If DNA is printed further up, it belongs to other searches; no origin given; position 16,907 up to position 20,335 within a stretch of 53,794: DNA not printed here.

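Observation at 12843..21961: Divergent CRTAC1 / pentahaem-TPR / CRTAC1 locus linked to a NarL-type two-component system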

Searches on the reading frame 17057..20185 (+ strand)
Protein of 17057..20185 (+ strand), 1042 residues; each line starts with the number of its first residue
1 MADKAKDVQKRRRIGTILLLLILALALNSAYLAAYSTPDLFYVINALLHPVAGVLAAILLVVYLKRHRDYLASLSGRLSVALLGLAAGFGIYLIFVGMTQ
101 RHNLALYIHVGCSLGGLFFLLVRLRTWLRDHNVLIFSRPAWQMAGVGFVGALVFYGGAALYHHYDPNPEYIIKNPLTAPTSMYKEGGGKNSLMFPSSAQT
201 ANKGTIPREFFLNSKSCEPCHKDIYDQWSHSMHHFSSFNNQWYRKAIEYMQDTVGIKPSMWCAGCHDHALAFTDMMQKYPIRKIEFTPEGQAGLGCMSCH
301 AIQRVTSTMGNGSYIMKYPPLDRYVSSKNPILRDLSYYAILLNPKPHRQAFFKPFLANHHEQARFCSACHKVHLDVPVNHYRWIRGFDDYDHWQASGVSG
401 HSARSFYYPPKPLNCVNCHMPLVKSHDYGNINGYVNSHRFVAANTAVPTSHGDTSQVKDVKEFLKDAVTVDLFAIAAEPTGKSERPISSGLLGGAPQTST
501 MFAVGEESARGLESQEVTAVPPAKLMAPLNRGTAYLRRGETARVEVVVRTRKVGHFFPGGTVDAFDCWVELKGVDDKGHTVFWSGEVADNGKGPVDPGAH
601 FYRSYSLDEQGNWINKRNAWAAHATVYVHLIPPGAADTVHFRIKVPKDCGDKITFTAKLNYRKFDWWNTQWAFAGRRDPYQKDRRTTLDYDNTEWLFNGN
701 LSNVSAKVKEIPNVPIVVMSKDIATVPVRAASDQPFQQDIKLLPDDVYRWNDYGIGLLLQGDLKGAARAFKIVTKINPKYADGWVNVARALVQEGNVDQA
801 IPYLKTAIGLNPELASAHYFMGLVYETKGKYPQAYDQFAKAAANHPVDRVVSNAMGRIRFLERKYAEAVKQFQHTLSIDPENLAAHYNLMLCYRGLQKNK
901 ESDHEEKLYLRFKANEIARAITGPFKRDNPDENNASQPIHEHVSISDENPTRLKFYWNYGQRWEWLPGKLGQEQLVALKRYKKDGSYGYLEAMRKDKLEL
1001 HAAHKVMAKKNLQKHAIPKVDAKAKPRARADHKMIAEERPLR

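Call 3: search_protein_families(library=pfam, proteins=[window:17057-20185:+], max_evalue=0.01)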
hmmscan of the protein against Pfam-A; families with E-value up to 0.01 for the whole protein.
window:17057-20185:+ (1042 aa): 19 families
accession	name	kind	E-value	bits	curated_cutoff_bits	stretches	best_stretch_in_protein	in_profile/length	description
PF07719.23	TPR_2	-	6.8e-18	63.7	27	0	781-813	1-33/34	Tetratricopeptide repeat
PF13414.12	TPR_11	-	7.9e-16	57.9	26.8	2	789-829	2-42/42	TPR repeat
PF14559.12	TPR_19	-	3.2e-15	56.6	25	3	791-858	1-68/68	Tetratricopeptide repeat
PF00515.34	TPR_1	-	1.9e-13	50.1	27.8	1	781-813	1-33/34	Tetratricopeptide repeat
PF13432.12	TPR_16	-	3.1e-12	47.1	32.7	2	788-846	4-62/65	Tetratricopeptide repeat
PF13181.12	TPR_8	-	1.2e-09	38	25.7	1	781-813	1-33/34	Tetratricopeptide repeat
PF13428.12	TPR_14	-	1.5e-09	38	23.5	0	782-821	2-41/44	Tetratricopeptide repeat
PF13371.12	TPR_9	-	3.1e-07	30.8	35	0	775-817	23-65/73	Tetratricopeptide repeat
PF23914.1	TPR_CcmH_CycH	-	4.6e-07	30.2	42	1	743-844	46-150/158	Cytochrome c-type biogenesis protein H TPR domain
PF13435.11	Cytochrome_C554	-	6.9e-07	30.6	20.8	1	217-300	2-83/84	Cytochrome c554 and c-prime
PF13424.12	TPR_12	-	9.4e-07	29.4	30.1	0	814-880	2-76/77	Tetratricopeptide repeat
PF25063.1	ARM_TT21_C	-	2.1e-06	28.2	35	1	779-881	93-196/209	Tetratricopeptide repeat protein 21 C-terminal ARM domain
PF22113.1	Mtrc-MtrF_II-IV_dom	-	4e-06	26.9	30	1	204-307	71-170/176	Outer membrane cytochrome MtrC/MtrF-like, domains II/IV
PF13431.12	TPR_17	-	4.7e-06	26.9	24.4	0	773-801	5-33/34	Tetratricopeptide repeat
PF12895.13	ANAPC3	-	4.7e-05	24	27.2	0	788-839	30-80/82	Anaphase-promoting complex, cyclosome, subunit 3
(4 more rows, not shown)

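Call 4: search_protein_families(library=ncbifam, proteins=[window:17057-20185:+], max_evalue=0.01)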
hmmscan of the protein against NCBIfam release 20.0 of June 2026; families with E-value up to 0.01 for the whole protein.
window:17057-20185:+ (1042 aa): 22 families
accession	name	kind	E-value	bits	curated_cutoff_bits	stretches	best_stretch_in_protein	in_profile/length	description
NF040959.1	MamA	equivalog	1.7e-16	60.3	200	1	752-917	42-202/204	magnetosome protein MamA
TIGR02917.1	PEP_TPR_lipo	equivalog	2.6e-16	58.7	312.2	1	754-890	370-506/899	XrtA/PEP-CTERM system TPR-repeat protein PrsT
TIGR02521.1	type_IV_pilW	equivalog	1e-12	48.1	154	1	784-901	34-153/234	type IV pilus biogenesis/stability protein PilW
NF033920.0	C39_PA2778_fam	equivalog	4.7e-10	39.3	150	2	720-811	163-254/255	PA2778 family cysteine peptidase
TIGR02552.1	LcrH_SycD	equivalog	2.3e-08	33.8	104.8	1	752-843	23-114/136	SycD/LcrH family type III secretion system chaperone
TIGR00990.1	3a0801s09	subfamily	2.5e-08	33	757.25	1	795-891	345-441/615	mitochondrial import receptor subunit TOM70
NF008391.2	PRK11189.1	equivalog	3.9e-08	33.1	250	0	813-944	63-194/297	lipoprotein NlpI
TIGR02795.1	tol_pal_ybgF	equivalog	3.6e-07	30.8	90.1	0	828-900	15-90/119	tol-pal system protein YbgF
NF033762.1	social_mot_Tgl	equivalog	1.3e-06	28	225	1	786-843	141-198/252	social motility TPR repeat lipoprotein Tgl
NF052312.1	T9SS_PorW_SprE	equivalog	2.6e-06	26.4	250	1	785-847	183-248/716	type IX secretion system periplasmic lipoprotein PorW/SprE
NF047371.1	FlcA_CTERM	equivalog_domain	9.2e-06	24.4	300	1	793-877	451-535/646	periplasmic flagellar collar protein FlcA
NF033758.1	gliding_GltE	equivalog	3.1e-05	23.1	225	1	804-894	75-165/411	adventurous gliding motility TPR repeat lipoprotein GltE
NF008520.0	PRK11447.1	equivalog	3.6e-05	21.8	858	1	741-894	263-430/1157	cellulose synthase complex outer membrane protein BcsC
NF047558.1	TPR_END_plus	domain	4.7e-05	23.2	32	1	784-814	2-32/56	TPR end-of-group domain-containing protein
NF002725.1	PRK02603.1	equivalog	8.9e-05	22.6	143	1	785-851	76-140/173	photosystem I assembly protein Ycf3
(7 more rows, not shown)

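Call 5: find_homologous_proteins(query=window:17057-20185:+, max_evalue=0.00001)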
Query window:17057-20185:+ (1042 aa): 7644 proteins with E <= 0.00001 among 8000 candidates; the best 120 are listed.
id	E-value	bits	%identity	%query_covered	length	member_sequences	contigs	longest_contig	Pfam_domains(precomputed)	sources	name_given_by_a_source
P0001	0.0e+0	2476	100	100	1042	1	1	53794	PF25063.1,PF13431.13,PF23914.2,PF13414.13,PF13428.13,PF14559.13,PF13435.12,PF13371.13,PF00515.35,PF13424.13,PF13432.13,PF13181.13,PF07719.24,PF22113.2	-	-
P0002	0.0e+0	2016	80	100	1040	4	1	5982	PF13431.13,PF23914.2,PF13414.13,PF13428.13,PF14559.13,PF13435.12,PF13371.13,PF00515.35,PF13424.13,PF13432.13,PF13181.13,PF07719.24,PF22113.2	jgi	-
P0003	0.0e+0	1951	79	98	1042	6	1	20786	PF14559.13,PF13435.12,PF13414.13,PF13371.13,PF00515.35,PF13424.13,PF13432.13,PF13428.13,PF13181.13,PF07719.24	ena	-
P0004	0.0e+0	1944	78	99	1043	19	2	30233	PF13431.13,PF23914.2,PF25060.1,PF13414.13,PF13428.13,PF14559.13,PF13435.12,PF13371.13,PF00515.35,PF13424.13,PF13432.13,PF13181.13,PF07719.24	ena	-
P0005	0.0e+0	1941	79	98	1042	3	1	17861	PF25063.1,PF13431.13,PF23914.2,PF13414.13,PF13428.13,PF14559.13,PF13435.12,PF13371.13,PF00515.35,PF13424.13,PF13432.13,PF13181.13,PF07719.24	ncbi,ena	-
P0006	0.0e+0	1925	76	100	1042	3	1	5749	PF25063.1,PF13431.13,PF13414.13,PF13176.13,PF13428.13,PF14559.13,PF13435.12,PF13371.13,PF00515.35,PF13424.13,PF13432.13,PF13181.13,PF07719.24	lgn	-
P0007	0.0e+0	1906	76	99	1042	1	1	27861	PF14559.13,PF25063.1,PF25060.1,PF13414.13,PF13371.13,PF00515.35,PF13424.13,PF13432.13,PF13428.13,PF13181.13,PF07719.24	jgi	jgi:tetratricopeptide (TPR) repeat protein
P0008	0.0e+0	1903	76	100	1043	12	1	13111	PF14559.13,PF25060.1,PF13435.12,PF13414.13,PF13371.13,PF00515.35,PF13424.13,PF13432.13,PF13428.13,PF13181.13,PF07719.24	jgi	jgi:tetratricopeptide (TPR) repeat protein/FtsH-binding integral membrane protein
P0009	0.0e+0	1883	74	100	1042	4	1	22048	PF13431.13,PF23914.2,PF25060.1,PF13414.13,PF13428.13,PF14559.13,PF13435.12,PF13371.13,PF00515.35,PF13424.13,PF13432.13,PF13181.13,PF07719.24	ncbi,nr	ncbi:MAG TPA: tetratricopeptide repeat protein [Terriglobia bacterium]|nr:tetratricopeptide repeat p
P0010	0.0e+0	1870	75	99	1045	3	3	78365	PF13431.13,PF23914.2,PF13414.13,PF13428.13,PF14559.13,PF13435.12,PF13371.13,PF00515.35,PF13424.13,PF13432.13,PF13181.13,PF07719.24,PF22113.2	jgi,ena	-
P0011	0.0e+0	1846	74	99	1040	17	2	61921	PF25063.1,PF13431.13,PF23914.2,PF25060.1,PF13414.13,PF13428.13,PF14559.13,PF13435.12,PF13371.13,PF00515.35,PF13424.13,PF13432.13,PF13181.13,PF07719.24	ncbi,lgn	-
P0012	0.0e+0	1832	73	99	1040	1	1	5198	PF14559.13,PF25060.1,PF13435.12,PF13414.13,PF13371.13,PF00515.35,PF13424.13,PF13432.13,PF13428.13,PF13181.13,PF07719.24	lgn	-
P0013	0.0e+0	1831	74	97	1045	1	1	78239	PF25063.1,PF13431.13,PF23914.2,PF13414.13,PF13428.13,PF14559.13,PF13435.12,PF13371.13,PF00515.35,PF13424.13,PF13432.13,PF13181.13,PF07719.24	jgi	jgi:Tfp pilus assembly protein PilF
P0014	0.0e+0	1818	73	99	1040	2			PF25063.1,PF13431.13,PF23914.2,PF25060.1,PF13414.13,PF13176.13,PF13428.13,PF07721.21,PF14559.13,PF24575.2,PF13435.12,PF13371.13,PF00515.35,PF13424.13,PF13432.13,PF13181.13,PF07719.24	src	-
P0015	0.0e+0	1817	73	100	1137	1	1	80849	PF14559.13,PF23914.2,PF13435.12,PF13414.13,PF00515.35,PF13424.13,PF13432.13,PF13428.13,PF13181.13,PF07719.24,PF22113.2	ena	-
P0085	0.0e+0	1345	61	88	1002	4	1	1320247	PF14559.13,PF13431.13,PF23914.2,PF25060.1,PF13435.12,PF13414.13,PF00515.35,PF13432.13,PF13428.13,PF13181.13,PF07719.24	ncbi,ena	-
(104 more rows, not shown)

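Call 13: find_related_loci(query=A1, collection=genome_contigs, flank=10000)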
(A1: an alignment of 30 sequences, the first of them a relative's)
Query A1 (1042 aa) in genome_contigs; peptide patterns used: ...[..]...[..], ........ (x = any residue, [..] = any of these).
600 stretches matched a pattern (row limit reached: there are more); 588 encode a relative of the query (tblastn E <= 1e-3); the best 80 are kept; 80 distinct loci.
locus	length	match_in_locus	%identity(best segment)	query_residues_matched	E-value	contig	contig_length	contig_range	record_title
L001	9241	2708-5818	78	6-1042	0e+0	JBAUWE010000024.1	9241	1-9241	MAG: Terriglobia bacterium isolate MFD09702_ilm_asm_bin32 k127_114833, whole genome shotgun sequence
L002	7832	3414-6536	75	1-1042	0e+0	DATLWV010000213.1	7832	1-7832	MAG TPA_asm: Terriglobia bacterium isolate SMAG_U13229 k141_15713, whole genome shotgun sequence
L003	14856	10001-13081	73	14-1037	0e+0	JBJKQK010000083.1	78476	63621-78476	MAG: Terriglobia bacterium isolate Bin_32 S1Ck127_2878438_flag_0_multi_14.6885_len_78476, whole genome shotgun sequence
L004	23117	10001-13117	70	11-1041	0e+0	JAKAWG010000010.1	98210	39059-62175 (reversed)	MAG: Acidobacteria bacterium isolate YP4.bin42 NODE_306_length_98210_cov_5.284881, whole genome shotgun sequence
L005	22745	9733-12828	70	9-1014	0e+0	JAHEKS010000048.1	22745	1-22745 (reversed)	MAG: Acidobacteria bacterium isolate Ww59 NODE_4070_length_22745_cov_3.142857, whole genome shotgun sequence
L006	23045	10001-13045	72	26-1042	0e+0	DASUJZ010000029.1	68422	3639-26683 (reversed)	MAG TPA_asm: Terriglobia bacterium isolate SMAG_U1500 k141_21712, whole genome shotgun sequence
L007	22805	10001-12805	60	12-946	0e+0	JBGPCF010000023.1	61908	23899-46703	MAG: Terriglobia bacterium isolate OBJ_0618_050_56 k141_1551350_length_61908_cov_17.0742, whole genome shotgun sequence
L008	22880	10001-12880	61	6-946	0e+0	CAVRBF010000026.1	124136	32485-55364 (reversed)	MAG: uncultured Acidobacteriota bacterium isolate MFD04492.bin.2.4 genome assembly, contig: contig_20374, whole genome s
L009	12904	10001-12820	62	9-946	0e+0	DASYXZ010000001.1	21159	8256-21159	MAG TPA_asm: Terriglobia bacterium isolate SMAG_U6322 k141_390968, whole genome shotgun sequence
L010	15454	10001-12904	60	11-983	0e+0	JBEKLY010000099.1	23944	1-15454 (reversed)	MAG: Terriglobia bacterium isolate SPRUCE 381 SPRUCE_381_99, whole genome shotgun sequence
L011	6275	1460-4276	62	28-973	0e+0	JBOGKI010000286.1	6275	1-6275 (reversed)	MAG: Terriglobia bacterium isolate SE1494_metabat2.bin.2_sub NODE_622_length_6275_cov_0.955595, whole genome shotgun seq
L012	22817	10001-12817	60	10-945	0e+0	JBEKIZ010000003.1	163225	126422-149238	MAG: Terriglobia bacterium isolate SPRUCE 311 SPRUCE_311_3, whole genome shotgun sequence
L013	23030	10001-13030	57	7-998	0e+0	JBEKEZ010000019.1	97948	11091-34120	MAG: Terriglobia bacterium isolate SPRUCE 218 SPRUCE_218_19, whole genome shotgun sequence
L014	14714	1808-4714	60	11-984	0e+0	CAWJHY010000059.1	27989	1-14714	MAG: uncultured Acidobacteriota bacterium isolate MFD03323.bin.2.41 genome assembly, contig: contig_44379, whole genome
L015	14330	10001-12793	58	28-946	0e+0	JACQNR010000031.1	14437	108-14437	MAG: Acidobacteria bacterium isolate NC_groundwater_1260_Ag_S-0.2um_59_51 S_p2_S4_coassembly_k141_246938, whole genome s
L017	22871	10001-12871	59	10-944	0e+0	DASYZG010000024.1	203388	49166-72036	MAG TPA_asm: Terriglobia bacterium isolate SMAG_U6356 k141_329605, whole genome shotgun sequence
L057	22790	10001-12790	50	1-945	0e+0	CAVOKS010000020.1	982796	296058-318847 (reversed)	MAG: uncultured Acidobacteriota bacterium isolate MFD00082.bin.2.16 genome assembly, contig: contig_8188, whole genome s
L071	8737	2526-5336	50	13-945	0e+0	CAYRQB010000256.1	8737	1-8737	MAG TPA_asm: uncultured Heliomicrobium sp. isolate SRP287453_co1_6 genome assembly, contig: NODE_15517_length_8737_cov_6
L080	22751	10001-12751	51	13-944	0e+0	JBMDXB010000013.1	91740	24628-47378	MAG: Vicinamibacterales bacterium isolate FBaNitSoil1_11 FBaNitSoil1_contig13, whole genome shotgun sequence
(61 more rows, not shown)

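Call 16: search_solved_structures(query=window:17057-20185:+, max_evalue=1, show_alignments=0)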
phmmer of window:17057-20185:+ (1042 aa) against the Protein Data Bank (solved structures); distinct sequences matched with E-value up to 1: 159 (the best 60 are shown).
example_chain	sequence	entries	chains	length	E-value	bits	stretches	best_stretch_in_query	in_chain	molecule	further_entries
9qhb_A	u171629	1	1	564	3.2e-74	253.5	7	736-891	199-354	Engineered tetratricopeptide repeat protein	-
8bu0_A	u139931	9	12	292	1.3e-35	125.7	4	775-889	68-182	Consensus tetratricopeptide repeat protein | Crystal structure of an 8-repeat consensus TPR superhelix with Zinc. | Monomer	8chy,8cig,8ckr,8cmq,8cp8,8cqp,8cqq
9qhc_A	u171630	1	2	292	1.3e-28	102.5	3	760-889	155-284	Engineered tetratricopeptide repeat protein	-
7yeh_B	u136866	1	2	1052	1.7e-22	82.2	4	758-889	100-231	UDP-N-acetylglucosamine--peptide N-acetylglucosaminyltransferase 110 kDa subunit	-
7yea_A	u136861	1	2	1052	1.7e-22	82.2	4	758-889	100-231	UDP-N-acetylglucosamine--peptide N-acetylglucosaminyltransferase 110 kDa subunit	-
7ntf_A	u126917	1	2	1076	1.8e-22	82.2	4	759-889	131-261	Isoform 1 of UDP-N-acetylglucosamine--peptide N-acetylglucosaminyltransferase 110 kDa subu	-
1w3b_A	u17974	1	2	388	4.7e-19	70.9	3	759-846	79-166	UDP-N-ACETYLGLUCOSAMINE--PEPTIDE N-ACETYLGLUCOSAMINYLTRANSFERASE 110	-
6eou_A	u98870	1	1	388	1.6e-18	69.1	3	759-889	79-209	UDP-N-acetylglucosamine--peptide N-acetylglucosaminyltransferase 110 kDa subunit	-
9gzg_A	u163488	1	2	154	9.7e-15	56.6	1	749-889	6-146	Engineered CTPR protein with glutamic acids for conductivity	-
8ch0_A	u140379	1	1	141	2.4e-14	55.3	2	775-843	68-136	Consensus tetratricopeptide repeat protein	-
2fo7_A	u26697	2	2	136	2.7e-14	55.1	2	775-843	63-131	SYNTHETIC CONSENSUS TPR PROTEIN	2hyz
1na0_A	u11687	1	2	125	1.3e-12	49.5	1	780-889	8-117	designed protein CTPR3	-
7y4i_A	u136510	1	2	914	4.5e-12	47.7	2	769-895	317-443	Probable UDP-N-acetylglucosamine--peptide N-acetylglucosaminyltransferase SPINDLY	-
8dtf_A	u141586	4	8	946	6.1e-12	47.3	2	772-895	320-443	Probable UDP-N-acetylglucosamine--peptide N-acetylglucosaminyltransferase SPINDLY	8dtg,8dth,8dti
7obi_A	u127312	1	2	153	1.6e-11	46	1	752-889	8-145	CTPR-rv4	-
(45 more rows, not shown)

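Call 36: predict_structure(alignment_id=A1)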
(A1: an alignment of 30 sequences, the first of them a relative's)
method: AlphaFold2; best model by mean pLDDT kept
length: 1042 residues; sequences in the alignment: 30
mean_pLDDT: 50.8   pTM: 0.43
mean pLDDT of the five models: 50.8, 50.2, 49.1, 47.6, 42.8
residues with pLDDT >= 90: 7; 70-90: 192; 50-70: 293; < 50: 550
segments of 3 or more residues with pLDDT < 50: 1-8, 34-41, 97-102, 133-138, 154-159, 161-163, 165-189, 192-198, 203-206, 230-250, 252-266, 293-318, 348-420, 425-434, 442-452, 482-521, 554-565, 585-634, 665-678, 685-713, 867-898, 904-970, 983-987, 999-1042
pLDDT, mean of each block of 10 residues (from residue 1): 43 64 60 47 55 69 73 77 74 52 57 71 64 48 51 48 45 42 43 48 50 53 52 38 40 39 49 56 54 45 32 43 50 55 50 43 35 26 25 29 31 35 46 47 47 59 72 73 36 23 22 31 60 76 74 44 50 81 46 25 25 24 30 56 79 84 49 43 44 41 42 62 87 67 78 70 74 84 75 70 88 79 77 83 60 59 49 33 33 42 42 27 30 26 28 30 35 60 50 58 34 35 35 31 24
secondary structure, 60 per line:
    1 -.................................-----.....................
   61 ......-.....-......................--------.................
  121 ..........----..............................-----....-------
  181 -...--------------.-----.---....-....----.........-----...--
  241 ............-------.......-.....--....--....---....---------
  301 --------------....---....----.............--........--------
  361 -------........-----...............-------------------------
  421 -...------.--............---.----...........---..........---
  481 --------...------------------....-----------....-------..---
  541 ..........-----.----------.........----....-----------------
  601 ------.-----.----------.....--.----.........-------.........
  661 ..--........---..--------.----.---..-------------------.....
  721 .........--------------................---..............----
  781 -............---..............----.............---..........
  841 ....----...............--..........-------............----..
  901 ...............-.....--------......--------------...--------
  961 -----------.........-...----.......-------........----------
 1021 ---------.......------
elements in order (helices of 4 or more, strands of 3 or more residues): H2-34 H40-66 H68-72 H74-95 H104-130 H135-164 E170-173 H209-212 H214-217 H222-230 H241-252 H260-266 H268-272 H275-278 H281-284 H288-291 E315-318 H322-325 H330-342 H345-352 H368-375 H381-395 E422-424 E434-436 H437-445 H454-464 E468-477 H510-513 E525-528 E541-550 E567-575 E580-583 H624-628 E636-644 E652-662 H666-672 E716-729 H744-759 H763-776 H782-793 H797-810 H815-827 H831-844 H849-863 H866-875 H883-894 H899-915 H917-921 H930-935 H972-980 H989-995 H1003-1010 H1030-1036
